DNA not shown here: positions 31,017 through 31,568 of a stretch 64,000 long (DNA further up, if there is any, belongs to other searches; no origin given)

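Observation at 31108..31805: RelE/antitoxin pair bracketed by 27-bp near-identical direct repeats (cassette-like insertion) with a GC-rich tail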

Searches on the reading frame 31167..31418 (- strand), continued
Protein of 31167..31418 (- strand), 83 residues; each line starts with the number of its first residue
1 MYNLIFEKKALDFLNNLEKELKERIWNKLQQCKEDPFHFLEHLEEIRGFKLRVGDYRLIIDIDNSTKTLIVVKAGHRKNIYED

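Call 56: find_encoding_contigs(protein=P0168, flank=2500, max_places=2)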
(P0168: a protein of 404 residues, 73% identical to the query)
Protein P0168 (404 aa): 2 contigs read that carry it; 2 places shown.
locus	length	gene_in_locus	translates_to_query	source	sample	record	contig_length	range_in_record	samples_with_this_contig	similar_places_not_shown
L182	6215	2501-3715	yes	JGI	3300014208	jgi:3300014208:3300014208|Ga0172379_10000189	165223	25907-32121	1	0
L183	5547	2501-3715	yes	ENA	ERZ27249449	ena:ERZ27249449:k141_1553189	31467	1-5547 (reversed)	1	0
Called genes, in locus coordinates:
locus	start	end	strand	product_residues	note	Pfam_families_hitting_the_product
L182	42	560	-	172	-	-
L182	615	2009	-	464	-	-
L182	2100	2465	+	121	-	-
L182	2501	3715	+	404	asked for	PF00749:tRNA-synt_1c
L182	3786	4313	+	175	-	-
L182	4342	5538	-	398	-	PF01136:Peptidase_U32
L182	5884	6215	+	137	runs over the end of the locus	PF01451:LMWPc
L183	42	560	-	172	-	-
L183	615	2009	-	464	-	-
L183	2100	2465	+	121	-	-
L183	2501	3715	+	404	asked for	PF00749:tRNA-synt_1c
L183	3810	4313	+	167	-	-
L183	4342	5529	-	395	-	PF01136:Peptidase_U32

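Call 72: find_related_loci(query=window:31167-31418:-, collection=viral_contigs, flank=3000)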
Query window:31167-31418:- (83 aa) in viral_contigs; peptide patterns used: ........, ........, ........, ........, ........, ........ (x = any residue, [..] = any of these).
10 stretches matched a pattern, but none encodes a relative of the query by tblastn (E <= 1e-3).

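Call 73: search_protein_families(library=ncbifam, proteins=[window:31167-31418:-, L115:1041-1343:+, L115:1340-1663:+], max_evalue=0.01)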
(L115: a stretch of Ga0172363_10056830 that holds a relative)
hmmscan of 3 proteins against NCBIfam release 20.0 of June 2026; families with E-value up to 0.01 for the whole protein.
window:31167-31418:- (83 aa): 0 families

L115:1041-1343:+ (100 aa): 1 family
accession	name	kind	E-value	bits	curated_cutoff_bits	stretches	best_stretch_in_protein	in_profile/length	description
NF053745.1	AAntcapLigBacD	equivalog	0.0015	17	850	0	49-83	211-245/471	alanine--anticapsin ligase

L115:1340-1663:+ (107 aa): 0 families

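Call 75: find_encoding_contigs(protein=P0165, flank=3000, max_places=5)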
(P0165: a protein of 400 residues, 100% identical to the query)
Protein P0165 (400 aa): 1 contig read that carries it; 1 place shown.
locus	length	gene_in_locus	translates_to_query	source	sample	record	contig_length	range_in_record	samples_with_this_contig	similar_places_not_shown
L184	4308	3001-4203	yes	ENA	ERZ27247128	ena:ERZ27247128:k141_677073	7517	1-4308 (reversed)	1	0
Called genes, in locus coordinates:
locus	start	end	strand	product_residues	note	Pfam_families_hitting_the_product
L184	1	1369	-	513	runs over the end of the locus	-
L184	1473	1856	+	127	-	-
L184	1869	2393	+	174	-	PF00383:dCMP_cyt_deam_1, PF14437:MafB19-deam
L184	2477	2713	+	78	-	PF24434:DUF7557 (weak)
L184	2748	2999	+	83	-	PF05016:ParE_toxin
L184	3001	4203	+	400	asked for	PF00749:tRNA-synt_1c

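Call 76: find_encoding_contigs(protein=P0002, flank=2500, max_places=4)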
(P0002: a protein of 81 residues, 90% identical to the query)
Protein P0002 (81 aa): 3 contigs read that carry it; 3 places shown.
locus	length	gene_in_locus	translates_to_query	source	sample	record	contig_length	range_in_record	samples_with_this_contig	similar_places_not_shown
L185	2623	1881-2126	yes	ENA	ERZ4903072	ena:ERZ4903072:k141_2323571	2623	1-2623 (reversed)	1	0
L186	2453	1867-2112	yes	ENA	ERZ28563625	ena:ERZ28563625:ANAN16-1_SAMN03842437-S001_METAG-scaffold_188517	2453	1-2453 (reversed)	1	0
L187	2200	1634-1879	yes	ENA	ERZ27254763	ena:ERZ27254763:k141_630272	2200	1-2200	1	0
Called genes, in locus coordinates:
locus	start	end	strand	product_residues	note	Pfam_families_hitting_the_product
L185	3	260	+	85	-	?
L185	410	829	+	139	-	PF21473:OB_Ssb-like (weak)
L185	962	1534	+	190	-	-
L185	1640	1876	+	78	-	PF24434:DUF7557 (weak)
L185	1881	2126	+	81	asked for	PF05016:ParE_toxin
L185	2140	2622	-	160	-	?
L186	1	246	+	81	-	?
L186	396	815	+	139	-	PF21473:OB_Ssb-like (weak)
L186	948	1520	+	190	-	-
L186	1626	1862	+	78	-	PF24434:DUF7557 (weak)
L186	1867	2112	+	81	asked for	PF05016:ParE_toxin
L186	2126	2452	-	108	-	?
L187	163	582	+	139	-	PF21473:OB_Ssb-like (weak)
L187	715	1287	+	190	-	-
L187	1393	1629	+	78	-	PF24434:DUF7557 (weak)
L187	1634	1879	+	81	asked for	PF05016:ParE_toxin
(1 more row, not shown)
